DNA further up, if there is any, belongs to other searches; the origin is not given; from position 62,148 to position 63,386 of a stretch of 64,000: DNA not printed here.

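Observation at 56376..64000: Gram-positive lipid-carrier glycosylation system apparently loading a 3,6-dideoxyhexose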

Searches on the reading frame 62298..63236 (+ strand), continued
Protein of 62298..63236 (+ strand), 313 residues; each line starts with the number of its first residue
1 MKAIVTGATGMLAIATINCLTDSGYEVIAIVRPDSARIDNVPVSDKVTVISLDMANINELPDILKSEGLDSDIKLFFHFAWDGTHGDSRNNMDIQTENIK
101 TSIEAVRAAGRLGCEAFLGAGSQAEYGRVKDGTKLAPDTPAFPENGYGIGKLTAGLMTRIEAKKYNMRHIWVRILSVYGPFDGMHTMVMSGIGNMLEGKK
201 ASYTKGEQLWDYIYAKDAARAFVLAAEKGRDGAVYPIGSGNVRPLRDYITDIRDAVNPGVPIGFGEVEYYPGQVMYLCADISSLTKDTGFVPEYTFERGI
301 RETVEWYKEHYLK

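Call 31: search_protein_families(library=pfam, proteins=[L011:1228-2748:+, L007:8816-9886:+, L007:8136-8816:+, L008:11398-12384:+, L020:13168-14391:+, L008:4359-6080:+, L011:13229-15871:+, L020:10220-12052:+, L015:10908-12737:+, L058:11395-13290:+], max_evalue=0.01)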
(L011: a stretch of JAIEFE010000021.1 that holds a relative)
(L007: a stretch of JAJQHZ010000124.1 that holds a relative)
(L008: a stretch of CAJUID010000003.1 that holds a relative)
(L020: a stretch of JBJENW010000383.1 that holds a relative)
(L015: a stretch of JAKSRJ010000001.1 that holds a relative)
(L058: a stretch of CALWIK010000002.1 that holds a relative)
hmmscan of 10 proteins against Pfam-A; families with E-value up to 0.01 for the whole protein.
L011:1228-2748:+ (507 aa): 0 families

L007:8816-9886:+ (357 aa): 3 families
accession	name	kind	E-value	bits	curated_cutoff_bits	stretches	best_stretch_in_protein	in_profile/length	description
PF01761.26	DHQ_synthase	-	9.2e-35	119.2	24.2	1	55-167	2-114/115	3-dehydroquinate synthase N-terminal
PF24621.2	DHQS_C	-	3.6e-30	105.3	27.6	1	169-311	1-143/144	3-dehydroquinate synthase C-terminal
PF13685.12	Fe-ADH_2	-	0.00029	21.3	28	1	26-119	18-108/149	Iron-containing alcohol dehydrogenase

L007:8136-8816:+ (227 aa): 7 families
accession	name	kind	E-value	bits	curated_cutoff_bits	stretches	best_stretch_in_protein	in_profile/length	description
PF13561.12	adh_short_C2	-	1.5e-47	162.6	27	1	54-225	62-236/236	Enoyl-(Acyl carrier protein) reductase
PF00106.31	adh_short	-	4.2e-41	141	26.6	2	60-177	76-193/195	short chain dehydrogenase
PF04321.23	RmlD_sub_bind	-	4.8e-07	29.6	27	1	9-99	2-85/287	RmlD substrate binding domain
PF01370.27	Epimerase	-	7e-06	26.1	20.9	1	10-120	1-115/240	NAD dependent epimerase/dehydratase family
PF23441.1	SDR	-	3e-05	24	27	1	131-223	161-254/258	SDR-like rossmann domain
PF08659.16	KR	-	0.0006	20.2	22.6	0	62-142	82-158/180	KR domain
PF08643.16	DUF1776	-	0.0014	18.5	25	1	77-161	108-194/294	Fungal family of unknown function (DUF1776)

L008:11398-12384:+ (329 aa): 1 family
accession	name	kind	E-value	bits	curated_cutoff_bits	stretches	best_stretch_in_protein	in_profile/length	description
PF01501.26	Glyco_transf_8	-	2.9e-34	119.2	24.3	1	6-255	1-243/253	Glycosyl transferase family 8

L020:13168-14391:+ (408 aa): 0 families

L008:4359-6080:+ (574 aa): 0 families

L011:13229-15871:+ (881 aa): 6 families
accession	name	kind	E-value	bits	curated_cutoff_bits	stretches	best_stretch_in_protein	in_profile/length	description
PF01633.27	Choline_kinase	-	7.5e-20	71.9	29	2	605-798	2-203/300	Choline/ethanolamine kinase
PF01636.29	APH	-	2.5e-15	57.3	23.2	1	604-827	2-236/239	Phosphotransferase enzyme family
PF12804.13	NTP_transf_3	-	1.2e-06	29.2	27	1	71-157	1-79/160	MobA-like NTP transferase domain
PF13412.12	HTH_24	-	0.00034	20.5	21.9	1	4-47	3-45/48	Winged helix-turn-helix DNA-binding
PF24409.1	wHTH-PRTase_assc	-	0.0025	18.3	27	1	20-67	12-59/83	wHTH-PRTase associated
PF20252.3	BIG2_C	-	0.0029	18.2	27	0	685-780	19-112/177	BIG2 C-terminal domain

L020:10220-12052:+ (611 aa): 4 families
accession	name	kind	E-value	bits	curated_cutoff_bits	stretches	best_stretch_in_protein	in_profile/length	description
PF00155.27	Aminotran_1_2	-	9e-34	117.7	19.7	1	313-599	52-358/361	Aminotransferase class I and II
PF12804.13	NTP_transf_3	-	2.5e-12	47.7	27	1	6-128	1-113/160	MobA-like NTP transferase domain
PF00483.29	NTP_transferase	-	7e-10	39.3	21.2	1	6-128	2-126/245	Nucleotidyl transferase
PF01128.25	IspD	-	0.00014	22.2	27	1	4-67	1-62/221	2-C-methyl-D-erythritol 4-phosphate cytidylyltransferase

L015:10908-12737:+ (610 aa): 0 families

L058:11395-13290:+ (632 aa): 1 family
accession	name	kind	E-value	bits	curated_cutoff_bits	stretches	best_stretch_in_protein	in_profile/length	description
PF03442.20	CBM_X2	-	9.2e-14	51.7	28.9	1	484-574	2-82/83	Carbohydrate binding domain X2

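Call 32: find_homologous_proteins(query=L001:2437-3687:+, max_evalue=0.001)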
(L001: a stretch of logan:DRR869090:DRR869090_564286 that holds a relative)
Query L001:2437-3687:+ (417 aa): 108 proteins with E <= 0.001 among 8000 candidates.
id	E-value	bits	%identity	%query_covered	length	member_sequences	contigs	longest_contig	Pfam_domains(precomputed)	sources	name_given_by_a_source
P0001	4.0e-268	907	100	100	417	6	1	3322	-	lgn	-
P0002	1.3e-232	790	85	100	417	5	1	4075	-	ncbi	-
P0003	9.3e-166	570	86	72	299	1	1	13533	-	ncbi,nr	ncbi:MAG: hypothetical protein K5745_02075, partial [Saccharofermentans sp.]|nr:hypothetical protein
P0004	3.1e-125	437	55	95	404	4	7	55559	-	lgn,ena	-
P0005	4.7e-124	433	55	95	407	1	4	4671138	-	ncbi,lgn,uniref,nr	ncbi:Membrane protein involved in the export of O-antigen and teichoic acid [Butyrivibrio fibrisolve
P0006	5.5e-124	433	55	95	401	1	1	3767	-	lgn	-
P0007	8.8e-124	432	55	95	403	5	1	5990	-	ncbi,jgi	jgi:O-antigen/teichoic acid export membrane protein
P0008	1.2e-123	432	55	95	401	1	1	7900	-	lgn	-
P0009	1.2e-123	432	54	95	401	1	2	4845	-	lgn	-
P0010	2.7e-123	430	55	95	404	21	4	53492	-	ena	-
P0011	3.4e-123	430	55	95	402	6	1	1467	-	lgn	-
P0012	3.5e-123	430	54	96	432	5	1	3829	-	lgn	-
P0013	1.5e-122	428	54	95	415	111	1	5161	-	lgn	-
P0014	1.6e-120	421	48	96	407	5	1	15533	-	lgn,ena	-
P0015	8.0e-120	419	50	94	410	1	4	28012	-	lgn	-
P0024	1.1e-113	399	48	97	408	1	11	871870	-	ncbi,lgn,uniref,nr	ncbi:lipopolysaccharide biosynthesis protein [Murimonas intestini]|uniref:O-antigen/teichoic acid ex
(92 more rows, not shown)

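Call 33: find_encoding_contigs(protein=P0005, flank=10000, max_places=2)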
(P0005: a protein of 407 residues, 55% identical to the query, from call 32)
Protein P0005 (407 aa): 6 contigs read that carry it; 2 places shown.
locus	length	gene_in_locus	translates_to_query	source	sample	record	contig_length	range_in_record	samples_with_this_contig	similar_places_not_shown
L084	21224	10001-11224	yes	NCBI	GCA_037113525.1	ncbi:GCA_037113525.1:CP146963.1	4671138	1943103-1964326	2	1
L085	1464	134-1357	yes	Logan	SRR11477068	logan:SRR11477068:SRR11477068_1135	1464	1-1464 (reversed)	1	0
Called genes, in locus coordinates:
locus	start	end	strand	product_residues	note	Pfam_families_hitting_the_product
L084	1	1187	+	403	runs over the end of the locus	PF01547:SBP_bac_1, PF13416:SBP_bac_8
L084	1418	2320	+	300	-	PF00528:BPD_transp_1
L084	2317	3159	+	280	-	PF00528:BPD_transp_1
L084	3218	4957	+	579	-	PF02903:Alpha-amylase_N, PF00128:Alpha-amylase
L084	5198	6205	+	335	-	PF00356:LacI, PF00532:Peripla_BP_1, PF13407:Peripla_BP_4 (weak), PF13377:Peripla_BP_3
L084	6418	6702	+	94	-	-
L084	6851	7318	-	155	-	PF01741:MscL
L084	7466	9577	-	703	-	-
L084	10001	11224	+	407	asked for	-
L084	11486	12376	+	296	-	PF04991:LicD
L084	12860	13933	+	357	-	PF00005:ABC_tran, PF08402:TOBE_2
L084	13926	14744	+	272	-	PF00528:BPD_transp_1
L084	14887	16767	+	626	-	PF00528:BPD_transp_1, PF02030:Lipoprotein_8 (weak), PF01547:SBP_bac_1, PF13531:SBP_bac_11, PF13416:SBP_bac_8, PF13343:SBP_bac_6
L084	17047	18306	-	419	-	PF01467:CTP_transf_like (weak), PF05636:HIGH_NTase1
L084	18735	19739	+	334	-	PF01515:PTA_PTB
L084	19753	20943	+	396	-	PF00871:Acetate_kinase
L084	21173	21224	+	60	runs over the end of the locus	PF01783:Ribosomal_L32p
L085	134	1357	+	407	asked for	-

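Call 34: find_encoding_contigs(protein=P0024, flank=10000, max_places=2)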
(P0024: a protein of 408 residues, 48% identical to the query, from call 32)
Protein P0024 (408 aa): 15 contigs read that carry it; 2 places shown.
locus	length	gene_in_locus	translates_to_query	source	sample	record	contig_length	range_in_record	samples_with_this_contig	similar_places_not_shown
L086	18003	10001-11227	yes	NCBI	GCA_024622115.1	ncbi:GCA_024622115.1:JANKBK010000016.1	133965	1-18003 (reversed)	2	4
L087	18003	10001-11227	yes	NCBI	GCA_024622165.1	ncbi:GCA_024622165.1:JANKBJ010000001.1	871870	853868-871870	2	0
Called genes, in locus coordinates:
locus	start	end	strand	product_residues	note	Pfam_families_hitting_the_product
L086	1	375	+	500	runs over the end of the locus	-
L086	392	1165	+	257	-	PF00483:NTP_transferase, PF12804:NTP_transf_3 (weak)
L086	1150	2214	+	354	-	PF01073:3Beta_HSD, PF01370:Epimerase, PF02719:Polysacc_synt_2, PF04321:RmlD_sub_bind, PF16363:GDP_Man_Dehyd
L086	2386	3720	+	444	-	PF01041:DegT_DnrJ_EryC1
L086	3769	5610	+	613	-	PF02776:TPP_enzyme_N, PF00205:TPP_enzyme_M, PF02775:TPP_enzyme_C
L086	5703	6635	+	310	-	PF01370:Epimerase, PF16363:GDP_Man_Dehyd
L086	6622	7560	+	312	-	PF00535:Glycos_transf_2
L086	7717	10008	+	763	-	PF09594:GT87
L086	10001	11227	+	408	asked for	-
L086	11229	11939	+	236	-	PF01128:IspD, PF12804:NTP_transf_3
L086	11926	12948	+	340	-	PF08240:ADH_N, PF16912:Glu_dehyd_C (weak), PF00107:ADH_zinc_N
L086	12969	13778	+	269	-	PF04991:LicD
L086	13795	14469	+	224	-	PF00834:Ribul_P_3_epim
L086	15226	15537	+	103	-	-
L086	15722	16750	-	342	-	PF13102:Phage_int_SAM_5 (weak), PF13495:Phage_int_SAM_4 (weak), PF02899:Phage_int_SAM_1 (weak), PF00589:Phage_integrase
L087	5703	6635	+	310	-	PF01370:Epimerase, PF16363:GDP_Man_Dehyd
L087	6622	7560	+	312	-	PF00535:Glycos_transf_2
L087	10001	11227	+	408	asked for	-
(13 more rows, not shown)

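Call 42: search_solved_structures(query=L001:1503-2444:+, max_evalue=0.00001, show_alignments=2)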
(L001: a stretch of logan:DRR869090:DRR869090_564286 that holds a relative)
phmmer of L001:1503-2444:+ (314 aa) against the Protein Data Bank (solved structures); distinct sequences matched with E-value up to 0.00001: 8.
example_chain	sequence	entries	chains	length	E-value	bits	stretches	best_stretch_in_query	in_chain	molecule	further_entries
5eke_A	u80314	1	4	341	8.1e-39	137.1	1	3-304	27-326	Uncharacterized glycosyltransferase sll0501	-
5ekp_C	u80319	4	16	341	5.8e-38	134.3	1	3-304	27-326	Uncharacterized glycosyltransferase sll0501 | Glycosyltransferase sll0501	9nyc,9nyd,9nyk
9nye_A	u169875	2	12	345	6e-38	134.2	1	3-304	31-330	Glycosyltransferase sll0501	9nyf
9hwj_A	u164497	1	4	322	7.8e-25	91.2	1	1-305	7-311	Undecaprenyl-phosphate 4-deoxy-4-formamido-L-arabinose transferase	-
9bhc_C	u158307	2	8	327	1.8e-19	73.6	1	1-303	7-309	Undecaprenyl-phosphate 4-deoxy-4-formamido-L-arabinose transferase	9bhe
8vxh_A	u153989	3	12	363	2.5e-19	73.1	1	1-303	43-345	Undecaprenyl-phosphate 4-deoxy-4-formamido-L-arabinose transferase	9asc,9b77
5mlz_A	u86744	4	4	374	5.3e-14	55.6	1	3-124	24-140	Dolichol monophosphate mannose synthase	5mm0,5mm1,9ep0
6p61_A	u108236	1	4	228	4.1e-06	29.7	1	4-168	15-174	Glycosyltransferase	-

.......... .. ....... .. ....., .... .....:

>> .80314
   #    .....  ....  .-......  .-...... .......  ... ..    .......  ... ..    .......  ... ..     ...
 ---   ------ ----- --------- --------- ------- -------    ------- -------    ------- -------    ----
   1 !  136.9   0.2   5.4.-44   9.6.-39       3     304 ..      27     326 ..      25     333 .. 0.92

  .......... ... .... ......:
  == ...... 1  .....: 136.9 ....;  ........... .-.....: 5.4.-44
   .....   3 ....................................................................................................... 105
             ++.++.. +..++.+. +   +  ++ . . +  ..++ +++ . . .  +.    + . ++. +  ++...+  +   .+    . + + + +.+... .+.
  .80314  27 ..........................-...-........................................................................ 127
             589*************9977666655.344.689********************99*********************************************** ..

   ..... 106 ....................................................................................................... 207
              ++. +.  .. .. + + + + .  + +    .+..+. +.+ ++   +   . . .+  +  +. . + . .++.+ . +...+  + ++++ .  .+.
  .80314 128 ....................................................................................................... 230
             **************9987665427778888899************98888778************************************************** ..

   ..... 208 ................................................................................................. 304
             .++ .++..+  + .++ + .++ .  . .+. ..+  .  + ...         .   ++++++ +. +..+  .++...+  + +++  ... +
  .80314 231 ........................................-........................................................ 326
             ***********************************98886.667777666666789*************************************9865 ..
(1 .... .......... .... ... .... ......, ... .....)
